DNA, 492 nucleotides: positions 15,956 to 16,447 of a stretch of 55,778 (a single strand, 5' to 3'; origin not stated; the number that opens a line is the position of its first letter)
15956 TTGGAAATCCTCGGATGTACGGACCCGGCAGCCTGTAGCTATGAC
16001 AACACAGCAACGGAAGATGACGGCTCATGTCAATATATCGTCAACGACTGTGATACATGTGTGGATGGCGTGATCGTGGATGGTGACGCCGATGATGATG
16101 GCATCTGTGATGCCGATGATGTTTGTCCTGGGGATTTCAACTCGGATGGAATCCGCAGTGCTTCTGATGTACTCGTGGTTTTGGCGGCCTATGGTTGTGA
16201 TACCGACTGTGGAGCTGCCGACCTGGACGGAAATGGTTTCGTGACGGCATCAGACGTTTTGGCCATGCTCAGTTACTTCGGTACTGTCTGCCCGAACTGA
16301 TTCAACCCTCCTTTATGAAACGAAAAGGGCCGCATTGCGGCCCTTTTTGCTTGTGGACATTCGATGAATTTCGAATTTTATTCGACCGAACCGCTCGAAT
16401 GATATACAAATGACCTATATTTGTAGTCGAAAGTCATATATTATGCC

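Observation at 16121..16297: Recurrent extreme-C-terminal, cysteine-framed double dockerin-like tail on six secreted proteins: candidate sorting or anchoring module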

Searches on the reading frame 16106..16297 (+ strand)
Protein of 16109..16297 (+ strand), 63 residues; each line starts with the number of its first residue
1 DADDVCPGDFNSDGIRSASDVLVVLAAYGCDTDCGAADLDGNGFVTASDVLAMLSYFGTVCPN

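Call 7: search_protein_families(library=ncbifam, proteins=[window:16109-16297:+], max_evalue=10)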
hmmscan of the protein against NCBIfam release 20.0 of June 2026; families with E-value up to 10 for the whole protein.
seq(63 aa): 2 families
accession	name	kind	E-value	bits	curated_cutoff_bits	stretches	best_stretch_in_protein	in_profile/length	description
NF041540.1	dockerin_GC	domain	7.5e-05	23.1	29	1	6-61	1-67/67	GC-type dockerin domain-anchored protein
NF049990.1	CellobisidaseCelK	equivalog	0.12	10.5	1700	1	3-57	825-882/889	cellulose 1,4-beta-cellobiosidase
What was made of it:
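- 16121..16297 (+): Tail A: full GC-type dockerin module (59 aa, four Cys) ending ORF A. NF041540 23.1 bits over model positions 1-67 of 67 (call 7).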

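Call 15: find_homologous_proteins(query=A1, max_evalue=0.001)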
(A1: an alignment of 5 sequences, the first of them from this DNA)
Query A1 (5 sequences) (59 aa, profile of the alignment): 232 proteins with E <= 0.001 among 1427 candidates; the best 120 are listed.
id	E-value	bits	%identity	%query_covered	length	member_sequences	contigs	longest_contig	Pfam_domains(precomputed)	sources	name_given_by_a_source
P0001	3.6e-23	99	88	98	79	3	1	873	-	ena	-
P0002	4.0e-23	99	58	100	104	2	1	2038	-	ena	-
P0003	8.4e-22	94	58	100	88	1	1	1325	-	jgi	jgi:hypothetical protein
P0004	3.4e-21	92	57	90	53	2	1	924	-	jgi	jgi:hypothetical protein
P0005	9.5e-21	91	54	97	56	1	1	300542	-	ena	-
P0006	2.8e-20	90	49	90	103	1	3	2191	PF13405.13,PF11617.14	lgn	-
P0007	5.2e-20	89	52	95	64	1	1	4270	PF00404.25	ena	-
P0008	1.2e-19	88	56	97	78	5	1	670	PF13405.13,PF13499.13,PF00036.39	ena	-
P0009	2.4e-19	87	48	95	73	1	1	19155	PF00404.25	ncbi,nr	ncbi:MAG: hypothetical protein CL852_01245, partial [Crocinitomicaceae bacterium]|nr:hypothetical pr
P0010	2.6e-19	86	46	97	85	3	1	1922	-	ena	-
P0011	5.1e-19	86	46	97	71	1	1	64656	-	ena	-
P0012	5.4e-19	85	42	93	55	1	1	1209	-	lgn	-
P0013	6.6e-19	85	41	95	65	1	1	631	PF00404.25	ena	-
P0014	9.1e-19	85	46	95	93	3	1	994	-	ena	-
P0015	1.2e-18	84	53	95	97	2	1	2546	PF13405.13,PF11617.14,PF00036.39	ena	-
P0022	7.4e-18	82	50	88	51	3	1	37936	PF00404.25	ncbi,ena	-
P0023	7.7e-18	82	46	97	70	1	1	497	PF13405.13,PF00404.25,PF00036.39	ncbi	-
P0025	9.8e-18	81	50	88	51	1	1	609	PF00404.25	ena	-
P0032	4.0e-17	79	48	95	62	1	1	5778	PF13405.13,PF00404.25,PF00036.39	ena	-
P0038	8.8e-17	78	52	95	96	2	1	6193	PF00404.25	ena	-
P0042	1.6e-16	78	48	95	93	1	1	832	PF00404.25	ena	-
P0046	2.7e-16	77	44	92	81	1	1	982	PF13405.13,PF00404.25,PF13202.13,PF00036.39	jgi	jgi:hypothetical protein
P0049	4.4e-16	76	51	97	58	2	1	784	PF00404.25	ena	-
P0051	6.1e-16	76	53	86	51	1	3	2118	PF13405.13,PF00404.25,PF00036.39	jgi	jgi:hypothetical protein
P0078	2.0e-12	64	45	97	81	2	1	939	PF00404.25,PF13202.13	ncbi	-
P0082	6.0e-12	63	47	97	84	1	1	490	PF13405.13,PF00404.25,PF00036.39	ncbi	-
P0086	1.9e-11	61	40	90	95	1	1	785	PF00404.25,PF13202.13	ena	-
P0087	1.9e-11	61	37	86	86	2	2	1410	PF00404.25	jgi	-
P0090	3.3e-11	61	38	86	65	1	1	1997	PF13405.13,PF00404.25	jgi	jgi:hypothetical protein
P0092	1.3e-10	59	44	97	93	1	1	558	PF13405.13,PF00404.25,PF00036.39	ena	-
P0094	2.3e-10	58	39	85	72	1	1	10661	PF00404.25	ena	-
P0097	6.3e-10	56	38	90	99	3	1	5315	PF00404.25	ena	-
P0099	1.4e-9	55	34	92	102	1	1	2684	PF00404.25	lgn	-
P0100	1.6e-9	55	38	95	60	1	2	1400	PF00404.25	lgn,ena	-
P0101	1.7e-9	55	46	97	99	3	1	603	PF00404.25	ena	-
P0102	1.9e-9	55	40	97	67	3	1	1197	PF00404.25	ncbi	-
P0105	3.0e-9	54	38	92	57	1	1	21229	PF00404.25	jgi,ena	-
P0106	3.2e-9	54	43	92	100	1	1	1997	PF00404.25,PF13202.13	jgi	jgi:hypothetical protein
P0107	3.5e-9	54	53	68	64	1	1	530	PF00404.25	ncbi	-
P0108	3.7e-9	54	51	90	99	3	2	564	PF00404.25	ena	-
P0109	4.6e-9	54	36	85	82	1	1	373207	PF00404.25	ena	-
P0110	5.6e-9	53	45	90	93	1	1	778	PF00404.25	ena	-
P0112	6.5e-9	53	43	90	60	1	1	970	PF00404.25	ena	-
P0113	6.7e-9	53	45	86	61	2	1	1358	PF00404.25,PF13202.13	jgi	jgi:hypothetical protein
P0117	1.2e-8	52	41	83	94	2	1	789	PF13405.13,PF00404.25,PF00036.39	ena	-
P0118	1.3e-8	52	42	41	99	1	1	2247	PF00404.25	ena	-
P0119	1.3e-8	52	46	97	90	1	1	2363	PF00404.25,PF00036.39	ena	-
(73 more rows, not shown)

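Call 25: search_protein_representatives(alignment_id=A1)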
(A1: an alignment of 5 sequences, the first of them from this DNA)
Query: 5 sequences, 58 profile positions. Proteins with E-value up to 0.001 (for the whole library): 15082; up to 1e-10: 906; up to 1e-30: 3. The best 150 are listed.
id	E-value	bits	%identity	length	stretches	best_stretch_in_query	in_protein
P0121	2.7e-33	129.6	-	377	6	3-54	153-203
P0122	5.3e-33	128.7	-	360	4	1-57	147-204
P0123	6.2e-33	128.5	-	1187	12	3-48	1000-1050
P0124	4.2e-30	119.4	-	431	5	3-56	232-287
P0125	2.7e-27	110.4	-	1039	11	4-46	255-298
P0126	1.2e-26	108.3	-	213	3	1-54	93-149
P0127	1.4e-26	108.1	-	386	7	5-54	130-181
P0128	3.5e-26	106.8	-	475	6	20-51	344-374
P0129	2.7e-25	104.0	-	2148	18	5-54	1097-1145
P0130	4.4e-25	103.3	-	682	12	2-56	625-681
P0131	7.3e-25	102.6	-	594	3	3-53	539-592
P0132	1.3e-24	101.8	-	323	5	2-54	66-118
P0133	1.5e-24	101.5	-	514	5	2-56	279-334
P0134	1.7e-24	101.4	-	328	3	2-55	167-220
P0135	2.5e-23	97.7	-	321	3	1-54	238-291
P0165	7.2e-19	83.4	-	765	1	2-56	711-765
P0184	2.8e-18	81.5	-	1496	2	1-57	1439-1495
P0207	1.5e-17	79.2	-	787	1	2-56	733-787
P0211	1.7e-17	79.0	-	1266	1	2-56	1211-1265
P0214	1.9e-17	78.9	-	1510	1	2-56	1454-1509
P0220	2.7e-17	78.4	-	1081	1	2-57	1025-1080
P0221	3.0e-17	78.2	-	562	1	2-56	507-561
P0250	1.2e-16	76.3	-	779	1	2-56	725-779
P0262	2.2e-16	75.5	-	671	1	2-56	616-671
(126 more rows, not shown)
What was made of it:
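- The profile matches 15,082 representative clusters of very diverse architecture (call 25).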

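Call 31: list_cluster_members(proteins=[P0165, P0184, P0207, P0211, P0214, P0220, P0250, P0262, P0221, P0009])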
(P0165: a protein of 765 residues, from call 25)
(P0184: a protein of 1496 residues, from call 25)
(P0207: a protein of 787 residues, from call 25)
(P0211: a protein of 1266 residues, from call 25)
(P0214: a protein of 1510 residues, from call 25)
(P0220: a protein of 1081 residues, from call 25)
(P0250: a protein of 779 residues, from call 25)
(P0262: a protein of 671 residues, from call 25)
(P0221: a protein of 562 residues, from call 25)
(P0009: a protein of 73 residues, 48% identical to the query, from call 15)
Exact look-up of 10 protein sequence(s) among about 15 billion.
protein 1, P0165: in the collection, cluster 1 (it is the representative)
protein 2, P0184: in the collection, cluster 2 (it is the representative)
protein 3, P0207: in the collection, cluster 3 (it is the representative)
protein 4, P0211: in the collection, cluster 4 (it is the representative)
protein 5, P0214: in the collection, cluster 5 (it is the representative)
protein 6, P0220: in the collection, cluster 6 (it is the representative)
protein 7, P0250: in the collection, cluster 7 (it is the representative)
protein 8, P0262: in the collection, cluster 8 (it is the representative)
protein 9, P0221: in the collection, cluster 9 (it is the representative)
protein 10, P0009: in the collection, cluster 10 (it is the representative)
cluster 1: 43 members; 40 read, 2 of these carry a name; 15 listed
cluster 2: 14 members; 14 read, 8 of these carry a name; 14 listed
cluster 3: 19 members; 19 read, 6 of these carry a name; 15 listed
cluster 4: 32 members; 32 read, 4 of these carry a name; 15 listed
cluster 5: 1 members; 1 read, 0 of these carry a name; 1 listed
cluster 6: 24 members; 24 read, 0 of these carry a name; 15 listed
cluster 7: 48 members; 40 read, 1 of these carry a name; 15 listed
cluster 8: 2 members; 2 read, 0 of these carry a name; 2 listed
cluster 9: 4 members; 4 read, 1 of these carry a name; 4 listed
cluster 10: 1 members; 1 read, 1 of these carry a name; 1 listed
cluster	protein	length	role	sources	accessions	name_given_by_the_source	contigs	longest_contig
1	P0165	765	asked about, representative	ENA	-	-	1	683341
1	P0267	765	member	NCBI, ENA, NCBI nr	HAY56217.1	MAG TPA: hypothetical protein DCX49_02205 [Flavobacteriales bacterium] | hypothetical protein [Flavobacteriales bacterium]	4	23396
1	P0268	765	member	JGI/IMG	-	choice-of-anchor B domain-containing protein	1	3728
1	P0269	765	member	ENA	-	-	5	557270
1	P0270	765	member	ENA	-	-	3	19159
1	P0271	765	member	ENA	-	-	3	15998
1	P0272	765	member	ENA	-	-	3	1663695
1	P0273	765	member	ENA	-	-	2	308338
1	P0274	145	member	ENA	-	-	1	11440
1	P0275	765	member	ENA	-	-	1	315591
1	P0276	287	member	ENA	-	-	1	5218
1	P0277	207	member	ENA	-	-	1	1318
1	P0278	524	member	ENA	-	-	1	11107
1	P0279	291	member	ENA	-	-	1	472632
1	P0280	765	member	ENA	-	-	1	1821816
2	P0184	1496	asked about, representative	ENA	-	-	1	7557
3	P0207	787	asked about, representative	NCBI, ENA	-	-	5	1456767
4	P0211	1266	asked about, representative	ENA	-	-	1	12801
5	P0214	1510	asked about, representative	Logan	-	-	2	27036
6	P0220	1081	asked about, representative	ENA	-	-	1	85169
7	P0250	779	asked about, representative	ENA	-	-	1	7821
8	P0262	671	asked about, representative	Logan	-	-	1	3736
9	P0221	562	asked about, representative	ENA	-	-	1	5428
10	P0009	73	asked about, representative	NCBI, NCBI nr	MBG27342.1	MAG: hypothetical protein CL852_01245, partial [Crocinitomicaceae bacterium] | hypothetical protein [Crocinitomicaceae bacterium]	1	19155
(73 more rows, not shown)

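Call 36: list_cluster_members(proteins=[P0126, P0131, P0134, P0122, P0133, P0121, P0124, P0132, P0463, P0354])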
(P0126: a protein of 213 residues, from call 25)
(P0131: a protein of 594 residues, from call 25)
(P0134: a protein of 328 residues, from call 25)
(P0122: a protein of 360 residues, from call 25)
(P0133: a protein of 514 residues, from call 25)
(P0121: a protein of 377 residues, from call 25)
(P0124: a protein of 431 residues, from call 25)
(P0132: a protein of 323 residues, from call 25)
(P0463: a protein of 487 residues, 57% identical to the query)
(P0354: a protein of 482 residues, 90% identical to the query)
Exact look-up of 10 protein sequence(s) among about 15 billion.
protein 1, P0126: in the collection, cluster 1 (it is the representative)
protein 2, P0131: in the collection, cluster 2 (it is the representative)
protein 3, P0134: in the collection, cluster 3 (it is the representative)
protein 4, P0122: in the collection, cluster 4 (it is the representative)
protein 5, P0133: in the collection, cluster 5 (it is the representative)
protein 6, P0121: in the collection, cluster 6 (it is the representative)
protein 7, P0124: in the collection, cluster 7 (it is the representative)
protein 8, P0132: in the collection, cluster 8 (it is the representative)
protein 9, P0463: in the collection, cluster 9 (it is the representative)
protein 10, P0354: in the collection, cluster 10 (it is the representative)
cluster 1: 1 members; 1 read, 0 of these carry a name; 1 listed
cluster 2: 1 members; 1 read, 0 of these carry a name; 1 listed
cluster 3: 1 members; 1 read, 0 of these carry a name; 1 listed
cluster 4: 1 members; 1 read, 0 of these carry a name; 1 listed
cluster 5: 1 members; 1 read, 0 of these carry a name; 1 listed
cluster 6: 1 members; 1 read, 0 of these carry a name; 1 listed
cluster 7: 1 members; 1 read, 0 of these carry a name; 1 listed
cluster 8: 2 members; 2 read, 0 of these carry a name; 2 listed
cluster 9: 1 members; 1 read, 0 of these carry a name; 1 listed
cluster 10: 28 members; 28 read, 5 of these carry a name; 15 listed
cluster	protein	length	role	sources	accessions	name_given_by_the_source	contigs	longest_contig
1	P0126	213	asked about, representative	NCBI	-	-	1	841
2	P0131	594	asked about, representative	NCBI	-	-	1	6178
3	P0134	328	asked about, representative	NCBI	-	-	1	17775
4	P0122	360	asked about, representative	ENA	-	-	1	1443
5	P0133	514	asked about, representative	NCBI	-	-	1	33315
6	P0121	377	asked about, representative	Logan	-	-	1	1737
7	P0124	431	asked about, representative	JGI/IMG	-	-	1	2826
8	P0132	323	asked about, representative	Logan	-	-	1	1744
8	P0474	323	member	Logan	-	-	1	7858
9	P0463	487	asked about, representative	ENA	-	-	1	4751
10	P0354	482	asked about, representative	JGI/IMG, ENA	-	-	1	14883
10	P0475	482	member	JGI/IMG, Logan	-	hypothetical protein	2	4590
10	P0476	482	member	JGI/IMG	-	hypothetical protein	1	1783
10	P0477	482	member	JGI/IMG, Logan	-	hypothetical protein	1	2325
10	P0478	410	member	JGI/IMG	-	hypothetical protein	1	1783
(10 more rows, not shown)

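Call 44: predict_structure(alignment_id=A2)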
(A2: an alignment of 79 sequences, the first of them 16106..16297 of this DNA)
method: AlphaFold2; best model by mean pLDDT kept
length: 64 residues; sequences in the alignment: 79
mean_pLDDT: 84.9   pTM: 0.68
mean pLDDT of the five models: 84.9, 84.9, 83.5, 80.3, 77.4
residues with pLDDT >= 90: 32; 70-90: 24; 50-70: 5; < 50: 3
segments of 3 or more residues with pLDDT < 50: 1-3
pLDDT, mean of each block of 10 residues (from residue 1): 62 89 93 88 92 90 71
secondary structure, 60 per line:
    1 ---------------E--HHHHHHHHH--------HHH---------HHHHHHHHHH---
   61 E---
elements in order: H19-27 H48-57
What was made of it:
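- On Dockerin (PF00404 / dockerin fold): AF2 pLDDT 84.9 (call 44).
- On T9SS type A C-terminal domain (TIGR04183 / PF18962): The model has two helices and no sheet (call 44).
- On Canonical EF-hand pair (calmodulin-like): No entering helix is predicted (call 44), as in dockerins.
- Closest known: T9SS type A C-terminal sorting domain. Different: The predicted fold is helical, not a beta-sandwich (call 44).
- AF2 gives pLDDT 84.9, two helices and a beta-bridge between I16 and V61 (call 44).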

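Call 46: search_solved_structures(query=A1, max_evalue=1, show_alignments=2)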
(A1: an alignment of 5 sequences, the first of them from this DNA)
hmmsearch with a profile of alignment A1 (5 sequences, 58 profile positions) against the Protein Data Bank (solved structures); distinct sequences matched with E-value up to 1: 198 (the best 60 are shown).
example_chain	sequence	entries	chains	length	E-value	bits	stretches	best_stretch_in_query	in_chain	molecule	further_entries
2y3n_B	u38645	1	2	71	3.9e-07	33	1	4-54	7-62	CELLULOSOMAL FAMILY-48 PROCESSIVE GLYCOSIDE HYDROLASE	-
1jfj_A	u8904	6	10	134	1.4e-05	28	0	32-49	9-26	CALCIUM-BINDING PROTEIN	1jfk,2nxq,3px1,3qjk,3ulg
2m7n_A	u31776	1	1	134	1.4e-05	28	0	32-49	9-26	Calcium-binding protein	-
3akb_A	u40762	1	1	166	3.1e-05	26.9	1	32-54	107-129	Putative calcium binding protein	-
3aka_A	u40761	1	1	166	4.1e-05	26.5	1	32-54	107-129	Putative calcium binding protein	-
1ooj_A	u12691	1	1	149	0.00014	24.8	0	32-49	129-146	Calmodulin CMD-1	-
1ahr_A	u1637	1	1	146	0.00014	24.8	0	32-49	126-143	CALMODULIN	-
2jnx_A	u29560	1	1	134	0.00015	24.7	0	32-53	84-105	Calcium binding protein 2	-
1mxe_A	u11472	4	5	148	0.00015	24.7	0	32-49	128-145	Calmodulin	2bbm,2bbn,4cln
2lv6_A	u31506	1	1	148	0.00015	24.6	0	32-49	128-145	Calmodulin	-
2vb6_B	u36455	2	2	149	0.00015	24.6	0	32-49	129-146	CALMODULIN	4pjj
2bkh_B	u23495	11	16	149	0.00016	24.6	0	32-49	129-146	CALMODULIN | AT15141p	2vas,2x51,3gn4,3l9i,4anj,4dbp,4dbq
8zlw_N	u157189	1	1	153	0.00018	24.4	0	32-49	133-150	Calmodulin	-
2k0j_A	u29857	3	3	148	0.00018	24.4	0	32-48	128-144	calmodulin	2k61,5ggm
7jts_t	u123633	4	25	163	0.00024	24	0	32-48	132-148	Calmodulin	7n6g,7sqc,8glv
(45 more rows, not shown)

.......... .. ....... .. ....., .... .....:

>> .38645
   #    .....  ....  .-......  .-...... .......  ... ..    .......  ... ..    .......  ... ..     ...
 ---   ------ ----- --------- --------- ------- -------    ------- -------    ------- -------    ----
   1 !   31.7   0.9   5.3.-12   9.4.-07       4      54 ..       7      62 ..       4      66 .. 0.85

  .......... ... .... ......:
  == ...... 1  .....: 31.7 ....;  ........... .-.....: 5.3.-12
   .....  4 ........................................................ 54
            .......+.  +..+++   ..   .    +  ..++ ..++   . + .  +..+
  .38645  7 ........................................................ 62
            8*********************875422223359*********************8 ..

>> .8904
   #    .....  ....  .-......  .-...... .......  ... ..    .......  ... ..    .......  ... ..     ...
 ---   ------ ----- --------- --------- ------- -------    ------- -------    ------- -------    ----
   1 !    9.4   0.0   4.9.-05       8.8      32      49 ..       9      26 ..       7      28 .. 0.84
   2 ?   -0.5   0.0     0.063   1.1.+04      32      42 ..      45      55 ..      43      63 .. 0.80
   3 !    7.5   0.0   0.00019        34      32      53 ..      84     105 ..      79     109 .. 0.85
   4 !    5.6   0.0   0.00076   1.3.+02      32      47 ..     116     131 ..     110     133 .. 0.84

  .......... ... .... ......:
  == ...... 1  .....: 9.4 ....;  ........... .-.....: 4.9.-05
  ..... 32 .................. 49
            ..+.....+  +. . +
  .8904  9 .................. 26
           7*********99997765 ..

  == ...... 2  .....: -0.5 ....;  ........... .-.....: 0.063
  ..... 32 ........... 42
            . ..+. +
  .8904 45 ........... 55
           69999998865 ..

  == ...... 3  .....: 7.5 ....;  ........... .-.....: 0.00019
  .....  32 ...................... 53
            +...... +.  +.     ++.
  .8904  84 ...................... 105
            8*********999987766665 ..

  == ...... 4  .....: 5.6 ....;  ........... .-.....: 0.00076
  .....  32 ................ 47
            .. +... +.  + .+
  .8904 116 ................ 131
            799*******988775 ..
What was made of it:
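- Closest known: Cellulosomal dockerins. Same: Same duplicated loop-helix and the FG after each helix (alignment in call 46).
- The best PDB sequence match is the same dockerin, E = 3.9e-7 (call 46).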

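Call 47: fold_search(model_id=the predicted structure, library=pdb)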
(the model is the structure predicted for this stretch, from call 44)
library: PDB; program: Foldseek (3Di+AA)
matches with E <= 10: 43; with E <= 0.001: 0
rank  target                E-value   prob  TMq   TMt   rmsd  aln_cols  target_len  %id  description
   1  2y3n_B                3.0e-03  1.00  0.79  0.83   1.5        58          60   28  Type II cohesin-dockerin domain from Bacteroides cellolosolvens (released 2012-01-11)
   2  4u3s_B                2.0e-02  1.00  0.67  0.29   2.4        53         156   24  Crystal structure of Coh3ScaB-XDoc_M1ScaA complex: A N-terminal interface mutant of type II Cohesin-X-Dockerin complex (released 2015-07-29)
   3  5g5d_B                2.2e-02  1.00  0.71  0.31   2.9        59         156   22  Crystal Structure of the CohScaC2-XDocCipA type II complex from Clostridium thermocellum (released 2017-04-05)
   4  4wi0_B                2.9e-02  1.00  0.67  0.29   2.0        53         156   24  Crystal structure of Coh3ScaB-XDoc_M2ScaA complex: A C-terminal interface mutant of type II Cohesin-X-Dockerin complex (released 2015-10-07)
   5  3kcp_A                5.3e-02  1.00  0.72  0.17   2.7        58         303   21  Crystal structure of interacting Clostridium thermocellum multimodular components (released 2010-02-09)
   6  2b59_B                5.7e-02  1.00  0.73  0.31   2.7        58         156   21  The type II cohesin dockerin complex (released 2005-10-11)
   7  2y3n_D                6.1e-02  1.00  0.61  0.78   2.3        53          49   24  Type II cohesin-dockerin domain from Bacteroides cellolosolvens (released 2012-01-11)
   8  4fl4_C                8.6e-02  1.00  0.73  0.16   2.6        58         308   21  Scaffoldin conformation and dynamics revealed by a ternary complex from the Clostridium thermocellum cellulosome (released 2012-06-27)
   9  6kgc_B                1.6e-01  0.96  0.58  0.62   4.3        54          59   24  Crystal structure of CaDoc0917(R49D)-CaCohA2 complex at pH 5.4 (released 2020-07-08)
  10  6kge_B                2.0e-01  0.94  0.57  0.60   3.7        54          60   26  Crystal structure of CaDoc0917(R16D)-CaCohA2 complex at pH 5.5 (released 2020-07-08)
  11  4fl4_L                2.1e-01  0.98  0.70  0.16   3.1        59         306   24  Scaffoldin conformation and dynamics revealed by a ternary complex from the Clostridium thermocellum cellulosome (released 2012-06-27)
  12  6kgf_D                2.2e-01  0.96  0.64  0.66   3.7        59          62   24  Crystal structure of CaDoc0917(R16D)-CaCohA2 complex at pH 8.2 (released 2020-07-08)
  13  4fl4_I                3.9e-01  0.97  0.73  0.16   2.7        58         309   21  Scaffoldin conformation and dynamics revealed by a ternary complex from the Clostridium thermocellum cellulosome (released 2012-06-27)
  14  6kgf_B                4.1e-01  0.84  0.57  0.59   4.0        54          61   26  Crystal structure of CaDoc0917(R16D)-CaCohA2 complex at pH 8.2 (released 2020-07-08)
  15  6kg9_MODEL_1_A        4.4e-01  0.82  0.61  0.59   4.2        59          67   24  Solution structure of CaDoc0917 from Clostridium acetobutylicum (released 2020-07-08)
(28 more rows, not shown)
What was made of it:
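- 16121..16297 (+): AF2 pLDDT 84.9 and dockerin fold matches (calls 44, 47).
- On Dockerin (PF00404 / dockerin fold): Foldseek ranks 1-24 are all dockerins, best TM 0.79 and rmsd 1.5 A (call 47).
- Closest known: Cellulosomal dockerins. Same: Same fold (TM 0.79, rmsd 1.5 A, call 47).
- The best is 2y3n_B, TM 0.79, rmsd 1.5 A over 58 columns (call 47). The fold is helical and Ca2+-binding, unlike the beta-sandwich T9SS C-terminal domains (calls 44, 47).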

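Call 50: search_protein_families(library=ncbifam, alignment_id=A3, max_evalue=0.000001)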
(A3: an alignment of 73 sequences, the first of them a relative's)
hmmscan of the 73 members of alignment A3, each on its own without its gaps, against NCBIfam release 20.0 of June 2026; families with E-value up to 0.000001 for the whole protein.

A. member 1, P0144 (128 aa): 0 families

B. families by the number of members that match (of 73 scanned): 16 families
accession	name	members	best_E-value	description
NF041540.1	dockerin_GC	10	3.9e-09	GC-type dockerin domain-anchored protein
TIGR02145.1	Fib_succ_major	2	3.8e-25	FISUMP domain-containing protein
TIGR04312.1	choice_anch_B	1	9.3e-156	choice-of-anchor B family protein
TIGR02100.1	glgX_debranch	1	2e-51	glycogen debranching protein GlgX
NF002983.0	PRK03705.1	1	3.8e-39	glycogen debranching protein GlgX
NF011082.0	PRK14510.1-1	1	3.9e-30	bifunctional glycogen debranching protein GlgX/4-alpha-glucanotransferase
NF010070.0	PRK13551.1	1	4.2e-30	agmatine deiminase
TIGR03380.1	agmatine_aguA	1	7e-29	agmatine deiminase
NF045728.1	glycosyl_F510_1955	1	1.1e-24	F510_1955 family glycosylhydrolase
TIGR04247.1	NosD_copper_fam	1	5.6e-13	nitrous oxide reductase family maturation protein NosD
NF058653.1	LipP1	1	1.7e-12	LipP1 family hormone-sensitive lipase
TIGR03952.1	metzin_BF0631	1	1.7e-11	zinc-dependent metalloproteinase lipoprotein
TIGR03921.1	T7SS_mycosin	1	1.2e-09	type VII secretion-associated serine protease mycosin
NF002854.0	PRK03147.1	1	1.9e-09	thiol-disulfide oxidoreductase ResA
NF008205.1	PRK10965.1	1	1.7e-07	multicopper oxidase CueO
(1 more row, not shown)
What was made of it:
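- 10 of 73 subfamily representatives reach about its cut-off (call 50).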

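Call 51: search_protein_families(library=pfam, alignment_id=A3, max_evalue=0.001)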
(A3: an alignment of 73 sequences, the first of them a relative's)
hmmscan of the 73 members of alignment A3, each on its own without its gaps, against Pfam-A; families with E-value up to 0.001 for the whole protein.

A. member 1, P0144 (128 aa): 0 families

B. families by the number of members that match (of 73 scanned): 33 families (the first 25 are shown)
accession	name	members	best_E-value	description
PF00404.24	Dockerin_1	26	9.4e-08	Dockerin type I domain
PF13405.12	EF-hand_6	20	4e-08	EF-hand domain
PF00036.39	EF-hand_1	13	9.3e-07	EF hand domain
PF11617.13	Cu-binding_MopE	8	5.5e-08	Putative metal-binding motif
PF13499.12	EF-hand_7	5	6.4e-05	EF-hand domain pair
PF13202.12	EF-hand_5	4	4e-05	EF hand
PF09603.15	Fib_succ_major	2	7e-34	Fibrobacter succinogenes major domain (Fib_succ_major)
PF05572.19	Peptidase_M43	2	2.1e-16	Pregnancy-associated plasma protein-A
PF13365.12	Trypsin_2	2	4e-08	Trypsin-like peptidase domain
PF04371.20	PAD_porph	1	2e-52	Porphyromonas-type peptidyl-arginine deiminase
PF13517.12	FG-GAP_3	1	5.3e-33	FG-GAP-like repeat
PF00082.27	Peptidase_S8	1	7.8e-24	Subtilase family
PF13688.12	Reprolysin_5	1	2.6e-20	Metallo-peptidase family M12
PF02922.24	CBM_48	1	2.3e-18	Carbohydrate-binding module 48 (Isoamylase N-terminal domain)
PF13582.12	Reprolysin_3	1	4.2e-18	Metallo-peptidase family M12B Reprolysin-like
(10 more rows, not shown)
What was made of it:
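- On Dockerin (PF00404 / dockerin fold): 26 of 73 relatives hit at E <= 1e-3 (call 51).
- Passengers are diverse: S8, M12 and trypsin-like peptidases, a choice-of-anchor B protein, redoxin, PAD and beta-helix proteins (calls 31, 50, 51).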
